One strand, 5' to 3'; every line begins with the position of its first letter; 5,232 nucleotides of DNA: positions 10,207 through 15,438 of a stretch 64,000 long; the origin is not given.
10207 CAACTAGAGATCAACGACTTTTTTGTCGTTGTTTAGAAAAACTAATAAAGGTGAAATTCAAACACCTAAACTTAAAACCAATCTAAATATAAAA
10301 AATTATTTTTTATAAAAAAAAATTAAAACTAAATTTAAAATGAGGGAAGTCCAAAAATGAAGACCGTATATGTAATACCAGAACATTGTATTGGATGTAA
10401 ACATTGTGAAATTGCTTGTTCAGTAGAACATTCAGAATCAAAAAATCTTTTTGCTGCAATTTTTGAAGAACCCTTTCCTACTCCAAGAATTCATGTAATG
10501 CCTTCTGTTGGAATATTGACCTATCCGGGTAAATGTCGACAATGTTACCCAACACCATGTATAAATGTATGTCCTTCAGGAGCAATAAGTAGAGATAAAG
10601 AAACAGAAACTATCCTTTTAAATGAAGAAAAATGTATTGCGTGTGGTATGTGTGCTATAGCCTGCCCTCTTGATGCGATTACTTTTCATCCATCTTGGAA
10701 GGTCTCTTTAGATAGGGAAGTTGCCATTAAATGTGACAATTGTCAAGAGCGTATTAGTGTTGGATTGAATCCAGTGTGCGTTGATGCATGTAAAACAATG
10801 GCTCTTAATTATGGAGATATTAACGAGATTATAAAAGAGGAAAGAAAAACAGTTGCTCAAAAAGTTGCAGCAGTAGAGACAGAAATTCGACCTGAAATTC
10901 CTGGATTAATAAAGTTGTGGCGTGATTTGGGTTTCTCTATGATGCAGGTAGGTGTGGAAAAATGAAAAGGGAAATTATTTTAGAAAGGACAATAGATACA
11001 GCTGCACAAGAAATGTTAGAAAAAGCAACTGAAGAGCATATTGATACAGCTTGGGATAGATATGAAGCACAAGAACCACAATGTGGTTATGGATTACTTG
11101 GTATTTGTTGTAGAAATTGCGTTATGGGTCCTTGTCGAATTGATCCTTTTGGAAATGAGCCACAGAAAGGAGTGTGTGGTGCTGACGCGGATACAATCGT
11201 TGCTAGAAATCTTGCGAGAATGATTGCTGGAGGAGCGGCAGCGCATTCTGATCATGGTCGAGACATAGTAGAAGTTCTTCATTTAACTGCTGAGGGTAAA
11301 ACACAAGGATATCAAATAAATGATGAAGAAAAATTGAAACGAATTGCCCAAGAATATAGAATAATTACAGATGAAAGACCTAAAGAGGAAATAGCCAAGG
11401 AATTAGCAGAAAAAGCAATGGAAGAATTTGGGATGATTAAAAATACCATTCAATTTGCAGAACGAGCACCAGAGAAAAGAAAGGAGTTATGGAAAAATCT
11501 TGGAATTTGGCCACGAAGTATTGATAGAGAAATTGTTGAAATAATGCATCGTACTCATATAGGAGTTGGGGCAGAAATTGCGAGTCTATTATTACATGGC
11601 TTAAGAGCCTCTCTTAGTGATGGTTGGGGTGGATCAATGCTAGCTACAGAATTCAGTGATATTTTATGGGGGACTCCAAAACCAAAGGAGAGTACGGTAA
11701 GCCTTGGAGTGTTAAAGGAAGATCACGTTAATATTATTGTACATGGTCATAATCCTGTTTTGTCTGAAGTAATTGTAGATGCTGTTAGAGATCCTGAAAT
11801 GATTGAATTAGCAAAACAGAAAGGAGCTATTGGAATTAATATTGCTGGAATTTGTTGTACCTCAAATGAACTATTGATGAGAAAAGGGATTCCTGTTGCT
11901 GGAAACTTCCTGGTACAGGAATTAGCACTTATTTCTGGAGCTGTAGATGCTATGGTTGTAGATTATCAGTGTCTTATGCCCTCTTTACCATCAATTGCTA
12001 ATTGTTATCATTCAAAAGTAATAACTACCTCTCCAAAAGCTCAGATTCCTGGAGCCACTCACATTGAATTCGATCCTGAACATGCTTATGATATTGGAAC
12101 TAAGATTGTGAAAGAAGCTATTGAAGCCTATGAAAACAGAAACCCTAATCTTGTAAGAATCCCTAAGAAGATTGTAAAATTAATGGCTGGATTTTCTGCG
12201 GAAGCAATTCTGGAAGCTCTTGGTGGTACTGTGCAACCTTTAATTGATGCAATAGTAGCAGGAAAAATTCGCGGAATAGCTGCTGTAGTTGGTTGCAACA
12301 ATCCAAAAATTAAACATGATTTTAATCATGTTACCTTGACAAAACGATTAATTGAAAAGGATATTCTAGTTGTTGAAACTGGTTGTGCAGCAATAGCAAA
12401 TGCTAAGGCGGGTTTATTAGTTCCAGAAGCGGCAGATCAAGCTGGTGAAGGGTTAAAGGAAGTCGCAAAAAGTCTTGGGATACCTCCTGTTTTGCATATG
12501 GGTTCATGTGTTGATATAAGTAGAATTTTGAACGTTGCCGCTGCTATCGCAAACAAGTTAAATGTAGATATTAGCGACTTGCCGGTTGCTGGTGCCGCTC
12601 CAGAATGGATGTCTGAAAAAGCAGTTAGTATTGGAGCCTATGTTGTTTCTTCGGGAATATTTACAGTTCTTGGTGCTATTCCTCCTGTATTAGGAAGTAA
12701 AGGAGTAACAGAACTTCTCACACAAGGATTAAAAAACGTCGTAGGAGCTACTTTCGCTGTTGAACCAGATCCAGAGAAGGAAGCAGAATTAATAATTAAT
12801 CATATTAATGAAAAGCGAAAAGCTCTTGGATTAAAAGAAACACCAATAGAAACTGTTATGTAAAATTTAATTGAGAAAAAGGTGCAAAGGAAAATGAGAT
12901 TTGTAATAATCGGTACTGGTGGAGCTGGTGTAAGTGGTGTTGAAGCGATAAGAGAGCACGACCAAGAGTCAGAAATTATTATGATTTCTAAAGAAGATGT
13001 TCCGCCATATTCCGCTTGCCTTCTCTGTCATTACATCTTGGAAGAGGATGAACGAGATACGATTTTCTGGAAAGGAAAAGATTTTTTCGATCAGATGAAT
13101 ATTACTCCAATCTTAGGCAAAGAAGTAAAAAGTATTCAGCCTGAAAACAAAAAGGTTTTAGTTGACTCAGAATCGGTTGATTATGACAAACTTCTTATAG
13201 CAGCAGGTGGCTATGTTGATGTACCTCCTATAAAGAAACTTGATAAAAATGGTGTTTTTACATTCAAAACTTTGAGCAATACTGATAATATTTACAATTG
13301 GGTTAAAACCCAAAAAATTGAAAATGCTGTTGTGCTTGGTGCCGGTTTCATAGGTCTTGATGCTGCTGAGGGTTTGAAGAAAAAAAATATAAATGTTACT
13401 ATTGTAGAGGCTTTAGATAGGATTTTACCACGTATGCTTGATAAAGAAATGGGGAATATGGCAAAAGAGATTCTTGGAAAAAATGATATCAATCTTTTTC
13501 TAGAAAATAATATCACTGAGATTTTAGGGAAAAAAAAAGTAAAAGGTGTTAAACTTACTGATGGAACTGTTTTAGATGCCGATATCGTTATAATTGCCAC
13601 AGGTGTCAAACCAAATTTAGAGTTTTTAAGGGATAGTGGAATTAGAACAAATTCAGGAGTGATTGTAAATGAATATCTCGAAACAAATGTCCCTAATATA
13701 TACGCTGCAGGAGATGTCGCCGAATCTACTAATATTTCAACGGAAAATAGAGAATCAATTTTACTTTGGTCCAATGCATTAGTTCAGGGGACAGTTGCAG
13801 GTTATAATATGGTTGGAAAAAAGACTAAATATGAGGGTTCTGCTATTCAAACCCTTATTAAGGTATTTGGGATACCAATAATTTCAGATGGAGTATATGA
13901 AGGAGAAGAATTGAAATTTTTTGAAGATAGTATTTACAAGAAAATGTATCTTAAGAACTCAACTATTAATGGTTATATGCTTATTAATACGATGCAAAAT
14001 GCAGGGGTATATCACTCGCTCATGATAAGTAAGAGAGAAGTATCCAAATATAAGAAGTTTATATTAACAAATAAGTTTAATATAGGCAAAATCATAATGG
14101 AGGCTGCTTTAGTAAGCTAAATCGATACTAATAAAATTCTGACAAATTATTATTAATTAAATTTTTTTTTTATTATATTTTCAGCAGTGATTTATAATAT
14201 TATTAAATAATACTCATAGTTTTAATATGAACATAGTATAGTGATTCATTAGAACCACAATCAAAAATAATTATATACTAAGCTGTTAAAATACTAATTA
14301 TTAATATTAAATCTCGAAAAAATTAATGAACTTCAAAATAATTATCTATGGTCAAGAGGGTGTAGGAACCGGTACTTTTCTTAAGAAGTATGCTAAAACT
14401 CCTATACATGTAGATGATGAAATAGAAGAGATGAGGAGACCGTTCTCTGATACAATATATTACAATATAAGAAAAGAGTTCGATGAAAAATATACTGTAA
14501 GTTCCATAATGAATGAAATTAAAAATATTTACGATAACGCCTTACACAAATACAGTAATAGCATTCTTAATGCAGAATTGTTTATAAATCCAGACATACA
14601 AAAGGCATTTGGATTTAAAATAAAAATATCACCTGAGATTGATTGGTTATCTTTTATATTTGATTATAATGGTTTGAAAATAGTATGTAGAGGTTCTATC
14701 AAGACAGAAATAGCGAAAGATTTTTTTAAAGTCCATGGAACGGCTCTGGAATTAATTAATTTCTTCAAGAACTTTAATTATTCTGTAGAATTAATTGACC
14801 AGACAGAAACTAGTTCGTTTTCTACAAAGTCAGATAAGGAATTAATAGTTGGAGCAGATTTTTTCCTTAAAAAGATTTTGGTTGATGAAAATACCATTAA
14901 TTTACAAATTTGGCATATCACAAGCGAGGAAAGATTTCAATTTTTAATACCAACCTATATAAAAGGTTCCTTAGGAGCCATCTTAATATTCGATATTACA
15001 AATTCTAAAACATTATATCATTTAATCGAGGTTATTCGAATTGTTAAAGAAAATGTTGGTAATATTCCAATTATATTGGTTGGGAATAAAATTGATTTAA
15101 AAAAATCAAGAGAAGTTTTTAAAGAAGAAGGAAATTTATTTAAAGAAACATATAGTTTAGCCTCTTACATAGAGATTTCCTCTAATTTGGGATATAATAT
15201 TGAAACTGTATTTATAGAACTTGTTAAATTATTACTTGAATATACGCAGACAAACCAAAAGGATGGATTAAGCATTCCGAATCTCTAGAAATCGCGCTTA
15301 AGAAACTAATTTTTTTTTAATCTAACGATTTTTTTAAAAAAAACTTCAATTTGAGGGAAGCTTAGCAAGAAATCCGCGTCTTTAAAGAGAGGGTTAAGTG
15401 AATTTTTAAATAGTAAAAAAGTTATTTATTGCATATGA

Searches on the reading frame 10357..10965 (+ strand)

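Call 31: search_protein_families(library=pfam, proteins=[window:10357-10965:+])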
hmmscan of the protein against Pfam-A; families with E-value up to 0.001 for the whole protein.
window:10357-10965:+ (202 aa): 11 families
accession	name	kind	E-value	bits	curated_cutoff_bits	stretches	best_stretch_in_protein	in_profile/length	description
PF13247.11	Fer4_11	-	1.2e-17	64.3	26.2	1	55-154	5-99/100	4Fe-4S dicluster domain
PF13187.11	Fer4_9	-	1.6e-12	47.7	27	1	59-108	1-52/52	4Fe-4S dicluster domain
PF12838.12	Fer4_7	-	1.7e-12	48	27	2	59-107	1-52/52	4Fe-4S dicluster domain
PF00037.32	Fer4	-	5.6e-12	45.4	21.1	1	88-109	3-24/24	4Fe-4S binding domain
PF12797.12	Fer4_2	-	1.2e-09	37.9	24.5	1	86-104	3-21/22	4Fe-4S binding domain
PF13237.11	Fer4_10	-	1.4e-09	38.2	25.5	1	57-104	6-53/53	4Fe-4S dicluster domain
PF25160.1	LdpA_Fe-S-bd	-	1.2e-08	35.1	27.6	1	65-110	6-45/49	LdpA Fe-S cluster-binding domain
PF12837.12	Fer4_6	-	2.9e-08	33.7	25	1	89-104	5-20/24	4Fe-4S binding domain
PF14697.11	Fer4_21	-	3.7e-07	30.6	35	2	59-109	7-58/59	4Fe-4S dicluster domain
PF13484.11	Fer4_16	-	2.6e-06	28.5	30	0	59-82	1-23/66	4Fe-4S double cluster binding domain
PF12800.12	Fer4_4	-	2.5e-05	24.7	24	0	91-104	2-15/17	4Fe-4S binding domain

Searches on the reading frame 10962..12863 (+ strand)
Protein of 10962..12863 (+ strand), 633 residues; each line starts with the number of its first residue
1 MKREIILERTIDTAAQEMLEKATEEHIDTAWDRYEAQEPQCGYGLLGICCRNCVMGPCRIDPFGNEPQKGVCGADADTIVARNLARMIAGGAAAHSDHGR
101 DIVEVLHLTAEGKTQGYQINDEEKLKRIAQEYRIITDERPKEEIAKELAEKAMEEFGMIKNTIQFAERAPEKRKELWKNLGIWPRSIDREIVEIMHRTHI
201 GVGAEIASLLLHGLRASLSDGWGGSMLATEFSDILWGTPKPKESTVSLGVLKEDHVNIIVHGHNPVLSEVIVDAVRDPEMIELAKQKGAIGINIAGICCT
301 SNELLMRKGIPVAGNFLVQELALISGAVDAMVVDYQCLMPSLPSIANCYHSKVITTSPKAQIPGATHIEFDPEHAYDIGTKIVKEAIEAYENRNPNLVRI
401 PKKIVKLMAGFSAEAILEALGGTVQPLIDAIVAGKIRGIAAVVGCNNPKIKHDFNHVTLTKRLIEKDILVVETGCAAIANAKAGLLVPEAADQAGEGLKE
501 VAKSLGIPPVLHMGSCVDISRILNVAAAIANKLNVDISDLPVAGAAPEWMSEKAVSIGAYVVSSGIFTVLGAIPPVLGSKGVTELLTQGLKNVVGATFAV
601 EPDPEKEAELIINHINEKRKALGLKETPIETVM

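Call 31: search_protein_families(library=pfam, proteins=[window:10962-12863:+])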
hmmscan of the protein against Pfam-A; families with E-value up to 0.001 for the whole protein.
window:10962-12863:+ (633 aa): 1 family
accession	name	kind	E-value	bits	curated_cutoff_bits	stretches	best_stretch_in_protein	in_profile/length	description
PF03063.25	Prismane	-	1e-190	635.2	27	1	48-605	1-513/513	Prismane/CO dehydrogenase family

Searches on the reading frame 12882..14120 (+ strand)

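Call 34: search_protein_families(library=pfam, proteins=[window:12882-14120:+])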
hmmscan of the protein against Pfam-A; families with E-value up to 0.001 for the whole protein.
window:12882-14120:+ (412 aa): 9 families
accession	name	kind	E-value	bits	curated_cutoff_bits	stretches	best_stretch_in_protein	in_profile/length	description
PF07992.20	Pyr_redox_2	-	6.6e-60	203.4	26.1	1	6-303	2-291/291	Pyridine nucleotide-disulphide oxidoreductase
PF00070.33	Pyr_redox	-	1.1e-18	68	22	1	149-228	2-82/82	Pyridine nucleotide-disulphide oxidoreductase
PF13738.12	Pyr_redox_3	-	2.8e-14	53.5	30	1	78-277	100-305/305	Pyridine nucleotide-disulphide oxidoreductase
PF01266.30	DAO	-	1.8e-06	28.2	27.9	0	149-177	2-30/353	FAD dependent oxidoreductase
PF03486.20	HI0933_like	-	1e-05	25.5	50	0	148-182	2-36/244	HI0933-like protein Rossmann domain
PF00890.30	FAD_binding_2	-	4.7e-05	23.2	20.4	0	257-281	370-400/414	FAD binding domain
PF01134.28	GIDA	-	4.7e-05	23.1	22.1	1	192-242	100-150/391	Glucose inhibited division protein A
PF13450.12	NAD_binding_8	-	0.00027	21.6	21.9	0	151-181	1-31/68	NAD(P)-binding Rossmann-like domain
PF18267.7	Rubredoxin_C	-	0.00087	19.6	25.9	0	324-383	3-68/70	Rubredoxin NAD+ reductase C-terminal domain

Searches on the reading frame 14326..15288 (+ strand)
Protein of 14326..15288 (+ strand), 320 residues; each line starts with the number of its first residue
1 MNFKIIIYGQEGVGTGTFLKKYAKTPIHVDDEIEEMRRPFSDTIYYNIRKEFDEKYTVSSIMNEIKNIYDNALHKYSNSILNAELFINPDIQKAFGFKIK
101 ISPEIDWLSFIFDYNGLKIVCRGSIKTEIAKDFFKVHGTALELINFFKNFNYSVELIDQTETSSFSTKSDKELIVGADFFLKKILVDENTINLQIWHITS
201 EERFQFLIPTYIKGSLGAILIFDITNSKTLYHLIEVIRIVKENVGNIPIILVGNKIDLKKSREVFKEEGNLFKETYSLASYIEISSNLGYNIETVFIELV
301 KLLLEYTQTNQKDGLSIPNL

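Call 34: search_protein_families(library=pfam, proteins=[window:14326-15288:+])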
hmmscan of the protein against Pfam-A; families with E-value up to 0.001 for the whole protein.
window:14326-15288:+ (320 aa): 2 families
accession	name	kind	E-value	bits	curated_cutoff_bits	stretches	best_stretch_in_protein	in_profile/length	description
PF00071.28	Ras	-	1.6e-28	99.7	21.6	1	169-303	26-160/162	Ras family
PF08477.19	Roc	-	3.5e-14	53.5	27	1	161-257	20-119/119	Ras of Complex, Roc, domain of DAPkinase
